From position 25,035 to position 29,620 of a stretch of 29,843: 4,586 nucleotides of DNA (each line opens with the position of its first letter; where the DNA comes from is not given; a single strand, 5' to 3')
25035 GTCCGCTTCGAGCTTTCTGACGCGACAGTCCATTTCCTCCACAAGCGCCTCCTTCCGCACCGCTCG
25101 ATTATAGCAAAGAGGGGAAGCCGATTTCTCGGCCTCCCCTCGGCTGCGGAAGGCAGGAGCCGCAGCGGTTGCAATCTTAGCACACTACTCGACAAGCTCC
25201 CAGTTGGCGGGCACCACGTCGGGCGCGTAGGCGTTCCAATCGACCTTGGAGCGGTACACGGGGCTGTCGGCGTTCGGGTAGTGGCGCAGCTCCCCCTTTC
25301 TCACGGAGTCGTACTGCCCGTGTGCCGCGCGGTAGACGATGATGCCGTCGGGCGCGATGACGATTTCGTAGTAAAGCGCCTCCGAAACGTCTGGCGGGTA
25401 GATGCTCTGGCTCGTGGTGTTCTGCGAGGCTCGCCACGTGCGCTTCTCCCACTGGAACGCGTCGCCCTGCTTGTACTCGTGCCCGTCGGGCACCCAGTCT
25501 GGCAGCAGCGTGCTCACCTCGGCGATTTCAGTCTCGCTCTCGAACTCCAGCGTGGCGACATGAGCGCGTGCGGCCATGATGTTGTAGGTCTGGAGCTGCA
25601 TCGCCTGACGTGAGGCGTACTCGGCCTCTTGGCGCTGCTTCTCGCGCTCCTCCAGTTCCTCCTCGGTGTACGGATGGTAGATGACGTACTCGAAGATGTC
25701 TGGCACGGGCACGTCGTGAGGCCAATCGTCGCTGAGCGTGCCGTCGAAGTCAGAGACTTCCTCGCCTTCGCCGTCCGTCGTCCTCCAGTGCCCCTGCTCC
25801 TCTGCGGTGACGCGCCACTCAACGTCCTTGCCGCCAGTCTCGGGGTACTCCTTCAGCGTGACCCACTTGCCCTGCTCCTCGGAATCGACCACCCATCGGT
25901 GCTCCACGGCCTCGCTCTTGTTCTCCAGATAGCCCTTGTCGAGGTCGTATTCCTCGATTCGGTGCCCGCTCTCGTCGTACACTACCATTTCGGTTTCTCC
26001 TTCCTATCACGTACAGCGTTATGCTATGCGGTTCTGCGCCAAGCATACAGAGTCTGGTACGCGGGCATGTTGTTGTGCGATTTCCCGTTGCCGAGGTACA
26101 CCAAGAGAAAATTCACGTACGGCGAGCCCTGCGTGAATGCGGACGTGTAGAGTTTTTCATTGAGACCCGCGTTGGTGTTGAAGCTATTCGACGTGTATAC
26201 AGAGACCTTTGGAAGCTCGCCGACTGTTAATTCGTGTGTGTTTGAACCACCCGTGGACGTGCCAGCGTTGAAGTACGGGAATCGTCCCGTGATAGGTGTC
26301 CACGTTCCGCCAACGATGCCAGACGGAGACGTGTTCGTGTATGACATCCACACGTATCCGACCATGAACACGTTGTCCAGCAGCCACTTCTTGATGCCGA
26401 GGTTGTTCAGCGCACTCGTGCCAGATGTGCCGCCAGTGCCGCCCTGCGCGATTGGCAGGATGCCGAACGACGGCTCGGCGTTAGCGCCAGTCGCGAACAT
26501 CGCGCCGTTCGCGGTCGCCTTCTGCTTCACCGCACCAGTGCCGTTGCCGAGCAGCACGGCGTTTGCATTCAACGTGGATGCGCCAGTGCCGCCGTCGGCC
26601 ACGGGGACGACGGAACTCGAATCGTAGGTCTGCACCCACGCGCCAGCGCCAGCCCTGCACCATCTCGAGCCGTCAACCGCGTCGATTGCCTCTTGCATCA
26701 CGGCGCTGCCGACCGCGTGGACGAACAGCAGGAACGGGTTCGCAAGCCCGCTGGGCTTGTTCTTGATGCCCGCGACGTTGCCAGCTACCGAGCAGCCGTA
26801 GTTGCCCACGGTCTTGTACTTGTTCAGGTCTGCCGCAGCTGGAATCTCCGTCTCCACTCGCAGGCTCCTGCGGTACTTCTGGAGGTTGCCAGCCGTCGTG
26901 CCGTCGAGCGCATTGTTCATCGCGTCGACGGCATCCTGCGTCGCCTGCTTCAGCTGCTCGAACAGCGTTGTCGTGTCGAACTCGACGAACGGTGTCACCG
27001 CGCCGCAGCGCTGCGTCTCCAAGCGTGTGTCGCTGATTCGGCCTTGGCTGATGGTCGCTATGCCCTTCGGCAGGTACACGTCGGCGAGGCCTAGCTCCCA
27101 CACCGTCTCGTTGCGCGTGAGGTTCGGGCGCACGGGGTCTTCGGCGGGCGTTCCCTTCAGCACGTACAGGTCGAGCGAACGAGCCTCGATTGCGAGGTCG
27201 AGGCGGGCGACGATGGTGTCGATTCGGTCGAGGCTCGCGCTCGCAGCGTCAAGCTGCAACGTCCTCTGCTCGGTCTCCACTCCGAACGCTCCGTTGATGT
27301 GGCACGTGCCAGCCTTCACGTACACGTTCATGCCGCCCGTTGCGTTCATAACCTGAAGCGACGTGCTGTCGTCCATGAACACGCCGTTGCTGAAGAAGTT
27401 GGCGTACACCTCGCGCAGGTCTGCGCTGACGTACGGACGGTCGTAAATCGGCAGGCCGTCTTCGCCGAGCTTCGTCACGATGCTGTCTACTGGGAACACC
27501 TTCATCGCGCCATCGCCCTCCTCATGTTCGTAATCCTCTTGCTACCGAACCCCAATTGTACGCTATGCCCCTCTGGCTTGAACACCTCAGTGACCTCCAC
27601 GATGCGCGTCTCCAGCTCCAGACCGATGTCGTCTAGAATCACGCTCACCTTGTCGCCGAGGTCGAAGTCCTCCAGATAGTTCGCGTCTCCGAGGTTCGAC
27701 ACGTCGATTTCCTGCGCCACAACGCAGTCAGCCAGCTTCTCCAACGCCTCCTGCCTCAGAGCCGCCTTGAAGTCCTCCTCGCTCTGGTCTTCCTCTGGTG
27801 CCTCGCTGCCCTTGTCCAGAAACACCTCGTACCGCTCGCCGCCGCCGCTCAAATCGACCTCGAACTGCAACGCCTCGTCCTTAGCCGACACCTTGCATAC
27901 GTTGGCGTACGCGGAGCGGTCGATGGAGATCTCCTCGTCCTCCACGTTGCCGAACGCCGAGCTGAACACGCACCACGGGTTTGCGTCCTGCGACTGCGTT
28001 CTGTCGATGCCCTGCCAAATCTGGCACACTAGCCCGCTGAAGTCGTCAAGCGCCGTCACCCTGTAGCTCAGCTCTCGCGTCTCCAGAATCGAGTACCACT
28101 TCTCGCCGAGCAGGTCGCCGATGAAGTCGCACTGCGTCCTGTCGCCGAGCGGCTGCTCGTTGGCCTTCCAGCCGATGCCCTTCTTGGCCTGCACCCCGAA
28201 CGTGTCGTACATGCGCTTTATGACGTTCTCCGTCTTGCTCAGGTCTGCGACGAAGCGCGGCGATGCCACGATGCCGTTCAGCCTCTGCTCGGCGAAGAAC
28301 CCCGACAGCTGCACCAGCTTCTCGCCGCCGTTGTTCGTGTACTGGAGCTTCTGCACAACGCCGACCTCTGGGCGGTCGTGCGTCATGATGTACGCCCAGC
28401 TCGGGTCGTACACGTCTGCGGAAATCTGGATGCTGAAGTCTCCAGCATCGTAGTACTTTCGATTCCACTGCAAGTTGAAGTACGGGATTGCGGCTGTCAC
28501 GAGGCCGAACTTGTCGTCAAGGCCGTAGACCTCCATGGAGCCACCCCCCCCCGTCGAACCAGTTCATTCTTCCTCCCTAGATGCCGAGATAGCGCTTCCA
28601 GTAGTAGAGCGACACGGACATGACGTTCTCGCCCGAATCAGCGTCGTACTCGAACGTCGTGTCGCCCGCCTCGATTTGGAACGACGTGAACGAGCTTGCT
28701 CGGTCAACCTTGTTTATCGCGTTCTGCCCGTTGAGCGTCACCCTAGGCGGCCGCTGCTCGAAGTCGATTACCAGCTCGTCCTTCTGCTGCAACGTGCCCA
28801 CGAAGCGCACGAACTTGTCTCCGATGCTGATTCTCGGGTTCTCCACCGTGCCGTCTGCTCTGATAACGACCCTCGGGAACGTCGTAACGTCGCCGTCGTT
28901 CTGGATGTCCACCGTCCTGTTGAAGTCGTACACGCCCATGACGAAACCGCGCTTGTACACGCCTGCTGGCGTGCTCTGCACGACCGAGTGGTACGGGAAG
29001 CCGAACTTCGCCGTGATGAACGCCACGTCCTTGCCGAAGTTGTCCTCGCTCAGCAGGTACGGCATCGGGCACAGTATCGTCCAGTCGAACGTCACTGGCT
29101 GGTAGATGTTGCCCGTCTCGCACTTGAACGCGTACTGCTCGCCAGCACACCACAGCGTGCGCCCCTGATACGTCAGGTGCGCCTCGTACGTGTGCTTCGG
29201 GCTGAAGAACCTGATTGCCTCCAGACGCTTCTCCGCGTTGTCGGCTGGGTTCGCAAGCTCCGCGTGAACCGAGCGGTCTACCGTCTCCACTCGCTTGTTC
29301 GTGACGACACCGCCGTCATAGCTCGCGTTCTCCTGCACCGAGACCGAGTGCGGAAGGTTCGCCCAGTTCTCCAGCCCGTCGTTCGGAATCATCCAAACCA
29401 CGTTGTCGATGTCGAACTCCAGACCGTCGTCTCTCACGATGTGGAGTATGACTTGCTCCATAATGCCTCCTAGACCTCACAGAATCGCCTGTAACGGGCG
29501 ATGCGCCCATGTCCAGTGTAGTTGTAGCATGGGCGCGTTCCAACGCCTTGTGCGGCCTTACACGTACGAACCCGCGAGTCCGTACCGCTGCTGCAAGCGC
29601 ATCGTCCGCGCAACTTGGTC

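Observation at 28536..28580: G9 tract separating a strongly ribosome-binding ATG from the tail-tip gene frame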

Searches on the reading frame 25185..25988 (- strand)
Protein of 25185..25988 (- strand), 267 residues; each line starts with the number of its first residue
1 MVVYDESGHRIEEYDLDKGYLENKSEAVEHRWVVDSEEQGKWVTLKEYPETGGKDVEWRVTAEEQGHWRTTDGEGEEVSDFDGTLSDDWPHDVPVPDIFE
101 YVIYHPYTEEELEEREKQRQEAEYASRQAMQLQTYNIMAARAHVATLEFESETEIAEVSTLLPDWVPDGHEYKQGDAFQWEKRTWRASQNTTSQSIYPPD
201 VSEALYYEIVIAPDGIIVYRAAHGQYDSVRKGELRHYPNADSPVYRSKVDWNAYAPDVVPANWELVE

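Call 56: search_protein_families(library=phrogs, proteins=[window:25185-25988:-], max_evalue=0.00001)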
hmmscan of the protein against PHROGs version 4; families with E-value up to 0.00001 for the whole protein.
window:25185-25988:- (267 aa): 0 families

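Call 63: find_encoding_contigs(protein=window:25185-25988:-, flank=3200, max_places=10)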
Protein window:25185-25988:- (267 aa): no gene with exactly this product is on record in the collection.

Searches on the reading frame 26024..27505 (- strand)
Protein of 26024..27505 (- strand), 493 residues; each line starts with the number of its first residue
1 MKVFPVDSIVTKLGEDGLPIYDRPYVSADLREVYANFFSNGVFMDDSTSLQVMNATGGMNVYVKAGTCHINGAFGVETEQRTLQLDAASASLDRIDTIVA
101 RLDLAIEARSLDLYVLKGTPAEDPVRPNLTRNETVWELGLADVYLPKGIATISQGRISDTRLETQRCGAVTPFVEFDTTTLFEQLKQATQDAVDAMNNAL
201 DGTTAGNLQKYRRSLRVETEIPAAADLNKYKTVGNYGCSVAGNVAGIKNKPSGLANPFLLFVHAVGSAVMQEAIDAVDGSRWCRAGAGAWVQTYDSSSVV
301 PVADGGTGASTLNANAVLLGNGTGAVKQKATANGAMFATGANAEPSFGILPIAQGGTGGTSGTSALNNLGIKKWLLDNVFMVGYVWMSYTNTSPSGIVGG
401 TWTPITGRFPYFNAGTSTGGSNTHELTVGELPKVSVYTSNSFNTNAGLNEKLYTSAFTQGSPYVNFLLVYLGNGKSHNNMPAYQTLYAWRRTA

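Call 4: search_protein_families(library=pfam, proteins=[window:26024-27505:-], max_evalue=0.01)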
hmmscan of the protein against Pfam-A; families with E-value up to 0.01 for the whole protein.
window:26024-27505:- (493 aa): 1 family
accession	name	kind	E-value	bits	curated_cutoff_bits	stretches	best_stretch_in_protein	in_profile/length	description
PF21939.1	Gp10_C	-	1.1e-08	36.5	27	1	376-492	2-139/139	Baseplate structural protein Gp10, C-terminal domain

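Call 56: search_protein_families(library=phrogs, proteins=[window:26024-27505:-], max_evalue=0.00001)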
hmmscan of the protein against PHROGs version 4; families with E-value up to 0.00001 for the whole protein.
window:26024-27505:- (493 aa): 10 families
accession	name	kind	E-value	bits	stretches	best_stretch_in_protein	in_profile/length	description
phrog_1220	-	head and packaging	4.3e-50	172.5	1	21-198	18-194/574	head protein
phrog_9534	-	head and packaging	1.8e-47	163.5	1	21-408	12-288/303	head protein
phrog_5339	-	head and packaging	1.5e-38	133.6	1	21-202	17-197/633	virion structural protein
phrog_27282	-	unknown function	3.4e-38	132.7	1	22-194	14-186/445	-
phrog_35103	-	unknown function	1.8e-34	119.9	1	22-186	13-176/916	-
phrog_18805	-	unknown function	5e-15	56.3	1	22-202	14-193/457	-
phrog_17342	-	unknown function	9e-13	49.2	1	43-161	37-157/326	-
phrog_13571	-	head and packaging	9.2e-12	45.9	1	46-160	32-148/356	virion structural protein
phrog_24267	-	unknown function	2.9e-11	44.5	1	373-493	137-266/266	-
phrog_5717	-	tail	3.4e-07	29.9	0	366-443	989-1074/1150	tail protein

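Call 62: find_encoding_contigs(protein=window:26024-27505:-, flank=1500, max_places=10)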
Protein window:26024-27505:- (493 aa): no gene with exactly this product is on record in the collection.

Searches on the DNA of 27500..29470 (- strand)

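Call 3: search_dna_similar(query=window:27500-29470:-, collection=phages, mode=near, max_rows=30)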
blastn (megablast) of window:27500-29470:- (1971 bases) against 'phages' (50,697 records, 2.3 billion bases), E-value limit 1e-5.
No match.

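Call 67: search_rna_families(source=window, start=28300, end=28800, threshold=evalue, max_evalue=1)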
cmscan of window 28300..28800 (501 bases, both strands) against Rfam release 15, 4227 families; matches with E-value up to 1: 0.
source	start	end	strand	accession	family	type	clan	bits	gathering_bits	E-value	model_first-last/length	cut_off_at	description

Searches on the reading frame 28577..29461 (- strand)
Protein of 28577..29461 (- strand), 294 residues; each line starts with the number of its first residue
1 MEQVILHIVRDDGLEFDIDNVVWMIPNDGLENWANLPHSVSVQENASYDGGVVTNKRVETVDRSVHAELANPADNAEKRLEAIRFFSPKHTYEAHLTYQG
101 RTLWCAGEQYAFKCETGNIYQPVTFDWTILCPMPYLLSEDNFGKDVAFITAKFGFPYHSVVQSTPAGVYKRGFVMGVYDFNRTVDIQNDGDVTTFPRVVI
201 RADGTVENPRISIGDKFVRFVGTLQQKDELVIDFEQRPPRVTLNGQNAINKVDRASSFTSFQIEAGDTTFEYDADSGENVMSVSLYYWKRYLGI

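Call 4: search_protein_families(library=pfam, proteins=[window:28577-29461:-], max_evalue=0.01)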
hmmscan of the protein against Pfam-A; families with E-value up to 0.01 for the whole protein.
window:28577-29461:- (294 aa): 1 family
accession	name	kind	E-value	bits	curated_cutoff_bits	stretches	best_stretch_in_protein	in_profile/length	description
PF22768.1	SPP1_Dit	-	3.2e-14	53.3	25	1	189-291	1-97/97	Siphovirus-type tail component, C-terminal domain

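Call 28: find_encoding_contigs(protein=window:28577-29461:-, flank=1500, max_places=10)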
Protein window:28577-29461:- (294 aa): 23 contigs read that carry it; 10 places shown.
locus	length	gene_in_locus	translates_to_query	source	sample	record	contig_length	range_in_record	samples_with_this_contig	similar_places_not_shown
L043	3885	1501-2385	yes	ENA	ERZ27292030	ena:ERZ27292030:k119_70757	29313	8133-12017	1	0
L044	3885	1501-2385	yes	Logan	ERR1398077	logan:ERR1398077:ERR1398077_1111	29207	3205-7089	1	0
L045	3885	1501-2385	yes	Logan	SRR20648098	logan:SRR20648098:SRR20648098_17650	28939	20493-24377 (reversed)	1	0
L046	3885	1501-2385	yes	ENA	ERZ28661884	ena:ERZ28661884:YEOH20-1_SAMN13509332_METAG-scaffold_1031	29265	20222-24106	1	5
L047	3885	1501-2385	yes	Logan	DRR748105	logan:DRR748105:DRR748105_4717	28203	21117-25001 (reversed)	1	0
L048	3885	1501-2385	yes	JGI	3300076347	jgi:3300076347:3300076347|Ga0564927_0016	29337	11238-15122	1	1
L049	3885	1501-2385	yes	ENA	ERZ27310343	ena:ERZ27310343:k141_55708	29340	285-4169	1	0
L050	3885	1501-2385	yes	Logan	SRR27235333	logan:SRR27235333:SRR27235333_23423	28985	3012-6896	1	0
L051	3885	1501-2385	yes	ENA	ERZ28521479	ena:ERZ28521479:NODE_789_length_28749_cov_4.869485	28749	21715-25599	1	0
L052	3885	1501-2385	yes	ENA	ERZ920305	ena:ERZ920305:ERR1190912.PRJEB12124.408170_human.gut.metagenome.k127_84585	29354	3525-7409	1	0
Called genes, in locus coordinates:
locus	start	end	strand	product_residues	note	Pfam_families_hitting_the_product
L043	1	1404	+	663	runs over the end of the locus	-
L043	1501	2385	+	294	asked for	PF22768:SPP1_Dit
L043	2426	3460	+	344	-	PF14594:Sipho_Gp37, PF06605:Prophage_tail (weak)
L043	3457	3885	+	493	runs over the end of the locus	PF21939:Gp10_C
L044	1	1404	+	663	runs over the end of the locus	-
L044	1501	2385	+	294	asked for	PF22768:SPP1_Dit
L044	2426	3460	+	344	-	PF14594:Sipho_Gp37, PF06605:Prophage_tail (weak)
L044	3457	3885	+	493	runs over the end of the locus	PF21939:Gp10_C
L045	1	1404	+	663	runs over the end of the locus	-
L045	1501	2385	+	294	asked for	PF22768:SPP1_Dit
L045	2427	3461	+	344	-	PF14594:Sipho_Gp37, PF06605:Prophage_tail (weak)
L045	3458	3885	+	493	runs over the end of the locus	PF21939:Gp10_C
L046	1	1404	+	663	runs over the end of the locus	-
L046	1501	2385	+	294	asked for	PF22768:SPP1_Dit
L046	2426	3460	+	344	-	PF14594:Sipho_Gp37, PF06605:Prophage_tail (weak)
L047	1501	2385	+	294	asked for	PF22768:SPP1_Dit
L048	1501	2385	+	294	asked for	PF22768:SPP1_Dit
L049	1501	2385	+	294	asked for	PF22768:SPP1_Dit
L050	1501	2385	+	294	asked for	PF22768:SPP1_Dit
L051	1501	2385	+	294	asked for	PF22768:SPP1_Dit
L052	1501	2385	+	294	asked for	PF22768:SPP1_Dit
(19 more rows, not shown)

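Call 56: search_protein_families(library=phrogs, proteins=[window:28577-29461:-], max_evalue=0.00001)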
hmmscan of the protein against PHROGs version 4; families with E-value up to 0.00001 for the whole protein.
window:28577-29461:- (294 aa): 4 families
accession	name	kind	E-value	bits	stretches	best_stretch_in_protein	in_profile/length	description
phrog_33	-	tail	4.3e-18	66.7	1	40-293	69-279/651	distal tail protein Dit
phrog_36410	-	unknown function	7.6e-15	56.2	1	176-294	2-125/125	-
phrog_5577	-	tail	4e-09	37.3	1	23-279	32-282/295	minor tail protein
phrog_202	-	tail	1.6e-07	31.6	0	225-291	459-522/523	distal tail protein Dit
